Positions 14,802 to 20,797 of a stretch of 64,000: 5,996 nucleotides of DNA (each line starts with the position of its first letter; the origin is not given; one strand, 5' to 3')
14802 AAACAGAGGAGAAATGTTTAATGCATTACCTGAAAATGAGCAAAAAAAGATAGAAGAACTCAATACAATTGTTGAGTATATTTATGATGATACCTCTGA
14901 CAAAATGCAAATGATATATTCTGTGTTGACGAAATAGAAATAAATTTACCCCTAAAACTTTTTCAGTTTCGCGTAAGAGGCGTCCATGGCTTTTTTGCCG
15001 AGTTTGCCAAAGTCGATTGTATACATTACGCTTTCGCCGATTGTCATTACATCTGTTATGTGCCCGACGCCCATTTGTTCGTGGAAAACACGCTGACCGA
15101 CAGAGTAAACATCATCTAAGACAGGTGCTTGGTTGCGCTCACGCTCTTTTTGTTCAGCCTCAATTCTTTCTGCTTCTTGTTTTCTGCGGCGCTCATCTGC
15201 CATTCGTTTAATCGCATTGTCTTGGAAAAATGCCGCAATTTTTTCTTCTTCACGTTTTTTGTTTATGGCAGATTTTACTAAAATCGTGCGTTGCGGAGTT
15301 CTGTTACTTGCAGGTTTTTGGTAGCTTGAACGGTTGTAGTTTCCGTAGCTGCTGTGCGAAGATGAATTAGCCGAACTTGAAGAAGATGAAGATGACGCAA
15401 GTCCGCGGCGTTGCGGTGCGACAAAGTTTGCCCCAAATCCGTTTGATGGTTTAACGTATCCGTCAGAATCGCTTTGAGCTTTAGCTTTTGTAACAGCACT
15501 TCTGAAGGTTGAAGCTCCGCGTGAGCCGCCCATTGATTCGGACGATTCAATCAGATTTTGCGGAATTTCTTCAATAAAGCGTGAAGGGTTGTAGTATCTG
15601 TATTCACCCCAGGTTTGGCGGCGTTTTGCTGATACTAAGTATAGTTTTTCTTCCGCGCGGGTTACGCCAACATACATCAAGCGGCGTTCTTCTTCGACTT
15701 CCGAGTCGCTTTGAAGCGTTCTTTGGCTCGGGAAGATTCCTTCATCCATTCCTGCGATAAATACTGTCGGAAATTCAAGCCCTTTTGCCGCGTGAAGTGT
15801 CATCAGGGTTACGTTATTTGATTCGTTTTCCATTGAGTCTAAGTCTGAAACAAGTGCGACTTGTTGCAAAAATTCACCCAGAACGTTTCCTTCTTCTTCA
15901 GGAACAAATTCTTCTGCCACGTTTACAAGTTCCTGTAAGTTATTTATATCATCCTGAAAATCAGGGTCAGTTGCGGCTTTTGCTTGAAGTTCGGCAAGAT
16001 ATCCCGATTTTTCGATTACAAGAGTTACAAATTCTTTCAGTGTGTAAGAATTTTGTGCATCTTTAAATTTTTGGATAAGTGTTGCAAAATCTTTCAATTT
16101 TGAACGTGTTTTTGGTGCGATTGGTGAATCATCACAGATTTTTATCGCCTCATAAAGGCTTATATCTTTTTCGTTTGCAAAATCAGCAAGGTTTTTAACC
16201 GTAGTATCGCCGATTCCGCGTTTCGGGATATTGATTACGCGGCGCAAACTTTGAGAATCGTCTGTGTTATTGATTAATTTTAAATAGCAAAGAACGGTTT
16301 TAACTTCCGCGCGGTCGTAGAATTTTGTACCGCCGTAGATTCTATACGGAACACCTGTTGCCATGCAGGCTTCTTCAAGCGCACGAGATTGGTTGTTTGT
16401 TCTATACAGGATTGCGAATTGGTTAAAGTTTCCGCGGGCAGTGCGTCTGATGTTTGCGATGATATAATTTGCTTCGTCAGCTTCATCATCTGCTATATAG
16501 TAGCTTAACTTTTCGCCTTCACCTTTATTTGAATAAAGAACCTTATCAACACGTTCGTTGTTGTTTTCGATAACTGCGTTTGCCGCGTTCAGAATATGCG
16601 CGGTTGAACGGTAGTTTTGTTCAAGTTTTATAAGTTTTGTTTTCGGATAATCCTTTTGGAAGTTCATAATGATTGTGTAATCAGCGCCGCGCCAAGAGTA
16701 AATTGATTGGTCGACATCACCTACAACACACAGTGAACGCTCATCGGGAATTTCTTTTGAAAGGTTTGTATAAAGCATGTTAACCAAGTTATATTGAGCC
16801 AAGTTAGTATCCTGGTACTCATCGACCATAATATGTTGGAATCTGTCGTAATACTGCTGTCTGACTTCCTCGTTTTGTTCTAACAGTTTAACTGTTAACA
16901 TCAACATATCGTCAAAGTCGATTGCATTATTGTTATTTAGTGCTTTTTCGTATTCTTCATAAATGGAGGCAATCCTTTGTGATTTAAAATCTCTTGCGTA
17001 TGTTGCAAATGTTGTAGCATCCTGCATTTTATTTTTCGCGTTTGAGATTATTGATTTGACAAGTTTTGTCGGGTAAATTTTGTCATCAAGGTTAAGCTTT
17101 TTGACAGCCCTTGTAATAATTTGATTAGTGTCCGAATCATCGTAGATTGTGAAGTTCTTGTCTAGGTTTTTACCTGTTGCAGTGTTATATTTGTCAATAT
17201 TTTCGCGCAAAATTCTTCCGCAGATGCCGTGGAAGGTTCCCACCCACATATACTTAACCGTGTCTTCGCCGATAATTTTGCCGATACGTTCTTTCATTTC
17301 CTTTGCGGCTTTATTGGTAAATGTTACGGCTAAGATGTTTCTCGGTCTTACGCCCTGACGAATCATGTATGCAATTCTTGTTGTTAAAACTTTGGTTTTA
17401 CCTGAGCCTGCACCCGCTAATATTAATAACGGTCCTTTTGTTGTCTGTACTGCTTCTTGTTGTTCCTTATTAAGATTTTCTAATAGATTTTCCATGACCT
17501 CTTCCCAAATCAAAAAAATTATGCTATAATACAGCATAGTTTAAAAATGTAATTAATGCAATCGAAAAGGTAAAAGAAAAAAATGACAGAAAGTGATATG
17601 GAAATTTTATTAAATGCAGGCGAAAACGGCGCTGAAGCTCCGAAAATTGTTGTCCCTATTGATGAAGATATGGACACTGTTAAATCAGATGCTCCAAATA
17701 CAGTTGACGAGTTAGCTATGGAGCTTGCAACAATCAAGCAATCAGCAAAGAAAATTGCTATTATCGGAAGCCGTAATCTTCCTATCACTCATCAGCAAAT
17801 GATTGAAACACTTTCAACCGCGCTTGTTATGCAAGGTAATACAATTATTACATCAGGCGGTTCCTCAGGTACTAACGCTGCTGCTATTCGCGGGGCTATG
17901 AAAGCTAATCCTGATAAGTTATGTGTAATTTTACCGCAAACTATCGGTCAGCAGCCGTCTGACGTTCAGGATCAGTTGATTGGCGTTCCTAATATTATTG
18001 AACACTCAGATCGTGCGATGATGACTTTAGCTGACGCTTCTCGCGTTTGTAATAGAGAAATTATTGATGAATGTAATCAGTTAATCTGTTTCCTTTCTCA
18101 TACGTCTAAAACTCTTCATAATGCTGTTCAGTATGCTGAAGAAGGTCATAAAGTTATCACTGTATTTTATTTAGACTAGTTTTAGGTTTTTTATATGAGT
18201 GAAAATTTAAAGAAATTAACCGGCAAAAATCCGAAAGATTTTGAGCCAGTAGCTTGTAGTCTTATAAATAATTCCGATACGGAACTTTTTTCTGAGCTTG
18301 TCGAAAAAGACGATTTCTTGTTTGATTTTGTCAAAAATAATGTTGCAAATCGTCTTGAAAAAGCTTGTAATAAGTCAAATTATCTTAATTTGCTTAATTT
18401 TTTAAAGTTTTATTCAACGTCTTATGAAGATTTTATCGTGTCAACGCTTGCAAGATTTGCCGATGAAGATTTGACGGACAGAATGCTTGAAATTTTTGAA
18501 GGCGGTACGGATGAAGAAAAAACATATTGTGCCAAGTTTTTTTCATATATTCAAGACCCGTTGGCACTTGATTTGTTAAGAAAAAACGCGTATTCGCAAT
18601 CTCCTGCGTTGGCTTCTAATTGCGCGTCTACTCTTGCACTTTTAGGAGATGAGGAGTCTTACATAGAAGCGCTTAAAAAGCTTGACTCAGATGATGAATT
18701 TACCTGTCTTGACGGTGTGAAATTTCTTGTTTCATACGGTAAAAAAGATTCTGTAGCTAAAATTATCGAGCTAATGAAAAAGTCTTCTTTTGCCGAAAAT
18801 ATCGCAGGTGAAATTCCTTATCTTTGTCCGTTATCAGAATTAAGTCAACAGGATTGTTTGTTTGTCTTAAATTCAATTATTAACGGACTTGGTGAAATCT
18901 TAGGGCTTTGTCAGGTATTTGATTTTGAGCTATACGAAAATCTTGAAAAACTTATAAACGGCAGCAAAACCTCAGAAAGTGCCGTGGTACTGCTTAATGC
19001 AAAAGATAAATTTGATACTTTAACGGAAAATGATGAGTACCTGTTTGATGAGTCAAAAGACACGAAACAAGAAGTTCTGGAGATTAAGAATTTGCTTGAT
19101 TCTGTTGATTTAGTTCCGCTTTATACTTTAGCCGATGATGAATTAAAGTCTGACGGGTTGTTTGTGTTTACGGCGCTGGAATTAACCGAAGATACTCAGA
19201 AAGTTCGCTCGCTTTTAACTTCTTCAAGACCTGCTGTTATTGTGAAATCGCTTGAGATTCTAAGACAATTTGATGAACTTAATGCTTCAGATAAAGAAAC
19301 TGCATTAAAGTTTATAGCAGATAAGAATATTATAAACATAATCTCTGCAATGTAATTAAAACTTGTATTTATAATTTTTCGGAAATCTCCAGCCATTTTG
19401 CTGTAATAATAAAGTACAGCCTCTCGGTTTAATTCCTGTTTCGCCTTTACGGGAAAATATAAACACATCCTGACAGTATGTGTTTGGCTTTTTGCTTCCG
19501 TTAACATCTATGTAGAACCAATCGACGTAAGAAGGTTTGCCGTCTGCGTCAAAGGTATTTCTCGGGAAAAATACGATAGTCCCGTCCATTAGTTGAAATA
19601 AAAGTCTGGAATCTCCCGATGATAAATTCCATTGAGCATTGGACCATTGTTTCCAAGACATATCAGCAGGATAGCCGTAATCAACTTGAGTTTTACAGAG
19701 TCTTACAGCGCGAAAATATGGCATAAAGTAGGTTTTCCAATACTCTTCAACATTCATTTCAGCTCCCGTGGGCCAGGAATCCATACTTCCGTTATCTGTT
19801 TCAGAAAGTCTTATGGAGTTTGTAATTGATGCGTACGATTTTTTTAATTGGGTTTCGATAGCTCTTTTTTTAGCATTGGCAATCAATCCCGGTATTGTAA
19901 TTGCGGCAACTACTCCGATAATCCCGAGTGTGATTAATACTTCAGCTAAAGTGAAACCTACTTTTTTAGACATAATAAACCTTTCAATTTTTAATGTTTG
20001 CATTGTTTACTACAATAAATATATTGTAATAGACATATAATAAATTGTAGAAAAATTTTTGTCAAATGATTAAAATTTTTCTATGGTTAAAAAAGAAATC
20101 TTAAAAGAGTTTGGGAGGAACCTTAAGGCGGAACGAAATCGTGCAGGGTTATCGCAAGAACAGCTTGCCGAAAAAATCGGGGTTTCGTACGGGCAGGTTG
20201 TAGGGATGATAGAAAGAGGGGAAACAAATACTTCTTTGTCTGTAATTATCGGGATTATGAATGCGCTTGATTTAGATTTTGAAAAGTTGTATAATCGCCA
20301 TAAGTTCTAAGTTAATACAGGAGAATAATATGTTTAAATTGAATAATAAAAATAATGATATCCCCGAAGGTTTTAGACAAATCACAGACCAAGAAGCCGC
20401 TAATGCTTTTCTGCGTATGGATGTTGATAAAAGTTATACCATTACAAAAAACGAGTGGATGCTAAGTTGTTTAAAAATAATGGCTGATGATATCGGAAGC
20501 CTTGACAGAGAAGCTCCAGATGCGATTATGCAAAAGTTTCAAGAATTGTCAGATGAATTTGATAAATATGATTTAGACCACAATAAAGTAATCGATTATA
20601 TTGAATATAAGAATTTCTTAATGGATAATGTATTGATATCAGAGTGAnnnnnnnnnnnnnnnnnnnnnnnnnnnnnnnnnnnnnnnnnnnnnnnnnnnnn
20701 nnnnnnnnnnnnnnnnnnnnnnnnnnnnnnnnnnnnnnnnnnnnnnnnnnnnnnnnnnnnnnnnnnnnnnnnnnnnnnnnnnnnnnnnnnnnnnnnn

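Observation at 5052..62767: Ten prepilin-like loci in 64 kb, eight of them built as divergent 'small HTH regulator <-> pilin' two-gene modules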

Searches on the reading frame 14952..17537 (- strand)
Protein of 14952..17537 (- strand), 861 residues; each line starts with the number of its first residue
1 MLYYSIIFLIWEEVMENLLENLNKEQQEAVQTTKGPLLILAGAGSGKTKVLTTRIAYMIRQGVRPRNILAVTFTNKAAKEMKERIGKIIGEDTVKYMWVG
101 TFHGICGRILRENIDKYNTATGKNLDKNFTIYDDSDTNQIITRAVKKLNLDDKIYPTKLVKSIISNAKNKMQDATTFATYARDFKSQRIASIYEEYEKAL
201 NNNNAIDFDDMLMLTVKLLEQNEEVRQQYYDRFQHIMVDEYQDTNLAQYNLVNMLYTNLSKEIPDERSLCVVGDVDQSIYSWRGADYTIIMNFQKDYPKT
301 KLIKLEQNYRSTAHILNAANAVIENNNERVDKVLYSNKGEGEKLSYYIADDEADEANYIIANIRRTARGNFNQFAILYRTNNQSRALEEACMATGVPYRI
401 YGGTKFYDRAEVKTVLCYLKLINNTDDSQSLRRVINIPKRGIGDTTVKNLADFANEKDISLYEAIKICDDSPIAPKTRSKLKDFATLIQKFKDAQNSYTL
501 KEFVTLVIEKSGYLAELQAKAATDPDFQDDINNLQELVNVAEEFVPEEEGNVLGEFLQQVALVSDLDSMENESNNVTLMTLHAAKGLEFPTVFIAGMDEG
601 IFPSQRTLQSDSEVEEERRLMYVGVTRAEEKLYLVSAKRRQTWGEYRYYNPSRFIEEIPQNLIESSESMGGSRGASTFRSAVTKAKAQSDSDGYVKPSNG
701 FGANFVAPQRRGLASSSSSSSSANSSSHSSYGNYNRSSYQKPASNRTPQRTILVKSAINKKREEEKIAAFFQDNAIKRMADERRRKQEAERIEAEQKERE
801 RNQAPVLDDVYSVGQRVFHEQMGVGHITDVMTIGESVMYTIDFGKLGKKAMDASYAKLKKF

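Call 82: search_protein_families(library=pfam, proteins=[window:14952-17537:-], max_evalue=0.00001)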
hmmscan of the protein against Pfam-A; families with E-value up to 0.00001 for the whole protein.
window:14952-17537:- (861 aa): 5 families
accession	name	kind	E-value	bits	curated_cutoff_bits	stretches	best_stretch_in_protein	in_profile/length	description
PF00580.27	UvrD-helicase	-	3.4e-93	312.7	23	1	22-298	1-271/271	UvrD/REP helicase N-terminal domain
PF13361.12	UvrD_C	-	6.6e-79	266.3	25.6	1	303-638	1-349/350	UvrD-like helicase C-terminal domain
PF13245.12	AAA_19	-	1.7e-24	87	25.1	1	26-281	1-132/134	AAA domain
PF13538.12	UvrD_C_2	-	8.6e-12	45.2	27.4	1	576-635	2-52/52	UvrD-like helicase C-terminal domain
PF13604.12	AAA_30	-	6.9e-07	29.6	27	1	22-94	2-73/191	AAA domain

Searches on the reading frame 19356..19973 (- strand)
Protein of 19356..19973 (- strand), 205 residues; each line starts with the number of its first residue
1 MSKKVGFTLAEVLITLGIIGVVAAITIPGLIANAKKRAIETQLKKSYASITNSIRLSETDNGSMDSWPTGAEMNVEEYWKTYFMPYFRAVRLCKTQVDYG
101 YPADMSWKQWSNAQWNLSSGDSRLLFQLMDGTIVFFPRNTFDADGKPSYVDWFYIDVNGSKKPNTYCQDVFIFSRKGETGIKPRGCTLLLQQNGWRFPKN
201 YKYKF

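Call 4: search_protein_families(library=pfam, proteins=[window:19356-19973:-], max_evalue=1)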
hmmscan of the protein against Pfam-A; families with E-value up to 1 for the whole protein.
window:19356-19973:- (205 aa): 2 families
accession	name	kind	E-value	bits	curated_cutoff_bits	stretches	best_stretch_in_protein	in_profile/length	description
PF20318.3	DUF6613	-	4.4e-08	33.7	24.3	1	30-97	2-66/200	Family of unknown function (DUF6613)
PF07963.17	N_methyl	-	0.00011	22.1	21.2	1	6-26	6-26/27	Prokaryotic N-terminal methylation motif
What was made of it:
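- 19356..19973 (-): Intact pilin-like gene (205 aa), DUF6613. DUF6613 33.7 bits and N_methyl 22.1 bits (call 4).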

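Call 7: search_protein_families(library=ncbifam, proteins=[window:19356-19973:-], max_evalue=0.1)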
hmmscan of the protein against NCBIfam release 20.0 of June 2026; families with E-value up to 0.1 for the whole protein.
window:19356-19973:- (205 aa): 9 families
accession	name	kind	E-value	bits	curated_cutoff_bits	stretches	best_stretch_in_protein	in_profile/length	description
NF007862.0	PRK10574.1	equivalog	4e-07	30.2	138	1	1-71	1-70/145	prepilin peptidase-dependent pilin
TIGR01710.1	typeII_sec_gspG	equivalog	4.7e-06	26.7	88.85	1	6-73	2-68/134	type II secretion system major pseudopilin GspG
NF041775.1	typeIV_PilA_Myxo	equivalog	1.1e-05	25.5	400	1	4-61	10-68/214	type IV pilin protein PilA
NF040999.1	pilin_ComGC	equivalog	0.00022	21.3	75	1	6-50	3-45/84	competence type IV pilus major pilin ComGC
NF041013.1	T4P_ComGE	equivalog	0.00032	20.7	49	1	4-61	3-60/83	competence type IV pilus minor pilin ComGE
TIGR02532.1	IV_pilin_GFxxxE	domain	0.00078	19.2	16.3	1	6-27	3-24/24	prepilin-type N-terminal cleavage/methylation domain-containing protein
TIGR01708.2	typeII_sec_gspH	equivalog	0.0018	18.3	80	1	6-74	3-66/169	type II secretion system minor pseudopilin GspH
TIGR01707.1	gspI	equivalog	0.015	15.8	44.35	1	6-62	1-55/101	type II secretion system minor pseudopilin GspI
NF040982.1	ComGD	equivalog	0.052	14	70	1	6-43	3-43/139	competence type IV pilus minor pilin ComGD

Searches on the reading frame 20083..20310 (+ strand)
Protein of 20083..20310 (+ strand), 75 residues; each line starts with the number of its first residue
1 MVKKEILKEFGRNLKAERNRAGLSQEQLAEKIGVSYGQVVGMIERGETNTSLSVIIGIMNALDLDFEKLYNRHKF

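Call 5: search_protein_families(library=pfam, proteins=[window:20083-20310:+], max_evalue=1)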
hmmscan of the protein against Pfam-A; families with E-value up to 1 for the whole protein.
window:20083-20310:+ (75 aa): 10 families
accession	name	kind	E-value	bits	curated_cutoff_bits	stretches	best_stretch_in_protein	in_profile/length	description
PF01381.28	HTH_3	-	9e-13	48.5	23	1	14-69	1-55/55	Helix-turn-helix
PF13560.12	HTH_31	-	3.3e-09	37.3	27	1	9-65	1-57/64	Helix-turn-helix domain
PF13443.12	HTH_26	-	0.0004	21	22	1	14-70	2-58/63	Cro/C1-type HTH DNA-binding domain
PF00157.23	Pou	-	0.0021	18.4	27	1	5-47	4-48/72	Pou domain - N-terminal to homeobox domain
PF12844.13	HTH_19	-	0.0074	16.6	30.2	1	11-69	1-58/64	Helix-turn-helix domain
PF13413.12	HTH_25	-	0.022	15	24.6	1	14-39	2-27/62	Helix-turn-helix domain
PF19575.5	HTH_58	-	0.026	14.9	23.8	1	17-44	21-48/62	Helix-turn-helix domain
PF13412.12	HTH_24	-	0.026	14.5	21.9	1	21-37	16-32/48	Winged helix-turn-helix DNA-binding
PF04539.22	Sigma70_r3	-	0.032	14.8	25.3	1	9-59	8-57/78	Sigma-70 region 3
PF13384.12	HTH_23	-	0.09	13.1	24.6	1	20-40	15-35/50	Homeodomain-like domain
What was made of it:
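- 20083..20310 (+): HTH regulator (75 aa, HTH_3). HTH_3 E=9e-13 (call 5).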

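Call 57: search_solved_structures(query=window:20083-20310:+, max_evalue=0.01)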
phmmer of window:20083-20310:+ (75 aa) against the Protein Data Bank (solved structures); distinct sequences matched with E-value up to 0.01: 16.
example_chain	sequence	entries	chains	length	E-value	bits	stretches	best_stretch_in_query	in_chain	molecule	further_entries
2b5a_A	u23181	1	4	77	1.1e-07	35.3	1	5-70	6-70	C.BclI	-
1y7y_A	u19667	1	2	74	8.1e-07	32.5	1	7-70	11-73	C.AhdI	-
8tac_A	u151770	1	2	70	0.00027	24.5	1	7-52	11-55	DBP48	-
9sf2_A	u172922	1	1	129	0.00048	23.7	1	11-69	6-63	Transcriptional regulator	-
4yg1_A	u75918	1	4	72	0.0035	21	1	11-65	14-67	Antitoxin HipB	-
2mez_A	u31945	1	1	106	0.0036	21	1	4-53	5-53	Multiprotein Bridging Factor (MBP-like)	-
4yg4_A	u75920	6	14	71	0.0037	21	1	12-65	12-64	Antitoxin HipB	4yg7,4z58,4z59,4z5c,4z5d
2k9q_A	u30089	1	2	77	0.005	20.5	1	9-72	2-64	uncharacterized protein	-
4z5h_A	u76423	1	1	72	0.0051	20.5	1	12-65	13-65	Antitoxin HipB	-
2wiu_B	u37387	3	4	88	0.0054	20.4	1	11-66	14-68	HTH-TYPE TRANSCRIPTIONAL REGULATOR HIPB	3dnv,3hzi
5k98_B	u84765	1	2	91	0.0055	20.4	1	11-66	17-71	Antitoxin HipB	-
6af3_B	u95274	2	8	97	0.0057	20.3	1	14-63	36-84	HigA antitoxin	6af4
1y9q_A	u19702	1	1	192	0.0064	20.2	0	10-70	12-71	transcriptional regulator, HTH_3 family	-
8ezt_A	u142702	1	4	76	0.0074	20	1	15-66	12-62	HipB(Lp)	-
5tn0_A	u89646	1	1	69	0.0082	19.8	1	10-70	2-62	HTH-type transcriptional regulator SinR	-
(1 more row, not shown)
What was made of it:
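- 20083..20310 (+): The closest solved relatives are the restriction-modification controller proteins C.BclI and C.AhdI (call 57).
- Closest known: Restriction-modification controller. Same: They are the closest solved relatives of HTH 20083 (E=1e-7 and 8e-7, call 57).
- Small XRE HTH proteins such as HipB and HigA appear among the weaker PDB matches (call 57).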

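Call 65: find_encoding_contigs(protein=window:20083-20310:+, flank=1000, max_places=10)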
Protein window:20083-20310:+ (75 aa): 22 contigs read that carry it; 5 places shown.
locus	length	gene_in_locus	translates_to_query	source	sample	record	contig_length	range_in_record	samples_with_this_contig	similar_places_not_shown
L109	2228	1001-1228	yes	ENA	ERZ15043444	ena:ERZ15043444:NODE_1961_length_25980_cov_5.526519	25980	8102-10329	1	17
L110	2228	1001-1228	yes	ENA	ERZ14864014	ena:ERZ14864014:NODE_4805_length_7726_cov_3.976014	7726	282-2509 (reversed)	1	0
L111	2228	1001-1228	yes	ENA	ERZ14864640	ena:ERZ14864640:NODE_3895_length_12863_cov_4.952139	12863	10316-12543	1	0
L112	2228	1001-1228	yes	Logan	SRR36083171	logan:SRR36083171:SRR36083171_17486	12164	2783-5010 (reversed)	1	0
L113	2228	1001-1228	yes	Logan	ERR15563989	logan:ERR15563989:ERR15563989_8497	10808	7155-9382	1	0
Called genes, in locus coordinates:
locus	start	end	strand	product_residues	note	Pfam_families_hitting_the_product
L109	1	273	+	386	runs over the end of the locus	-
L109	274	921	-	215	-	PF20318:DUF6613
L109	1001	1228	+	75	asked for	PF13560:HTH_31, PF01381:HTH_3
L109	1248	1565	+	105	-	PF13499:EF-hand_7 (weak), PF13405:EF-hand_6 (faint)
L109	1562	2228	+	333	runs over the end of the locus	PF00701:DHDPS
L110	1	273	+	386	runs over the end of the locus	-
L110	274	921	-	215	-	PF20318:DUF6613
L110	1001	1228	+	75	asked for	PF13560:HTH_31, PF01381:HTH_3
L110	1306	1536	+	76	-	PF13405:EF-hand_6 (faint)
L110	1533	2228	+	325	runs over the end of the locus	?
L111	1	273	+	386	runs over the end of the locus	-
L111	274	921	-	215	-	PF20318:DUF6613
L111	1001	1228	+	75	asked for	PF13560:HTH_31, PF01381:HTH_3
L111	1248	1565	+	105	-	PF13499:EF-hand_7 (weak), PF13405:EF-hand_6 (faint)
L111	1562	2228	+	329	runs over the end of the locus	?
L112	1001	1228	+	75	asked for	PF13560:HTH_31, PF01381:HTH_3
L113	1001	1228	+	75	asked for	PF13560:HTH_31, PF01381:HTH_3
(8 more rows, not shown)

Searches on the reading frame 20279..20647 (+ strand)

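Call 47: search_protein_families(library=pfam, proteins=[window:20279-20647:+], max_evalue=1)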
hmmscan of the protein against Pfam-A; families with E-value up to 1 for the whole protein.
window:20279-20647:+ (122 aa): 7 families
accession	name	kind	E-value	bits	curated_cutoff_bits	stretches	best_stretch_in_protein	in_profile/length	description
PF13405.12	EF-hand_6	-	9.5e-06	25.4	25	2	90-115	2-27/30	EF-hand domain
PF13499.12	EF-hand_7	-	2.5e-05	25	30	1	38-114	2-66/67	EF-hand domain pair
PF00036.39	EF-hand_1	-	0.00043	20.1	25.4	1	89-115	1-27/29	EF hand domain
PF13202.12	EF-hand_5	-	0.0044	16.9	25.9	0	92-114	3-25/25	EF hand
PF07146.16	DUF1389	-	0.0049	16.6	29.6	1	8-120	19-119/311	Protein of unknown function (DUF1389)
PF14300.12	DMP19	-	0.021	15.8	25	1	26-109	38-110/112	DMP19-like protein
PF18882.5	DUF5647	-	0.081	13.2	27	1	83-108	2-27/79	Family of unknown function (DUF5647)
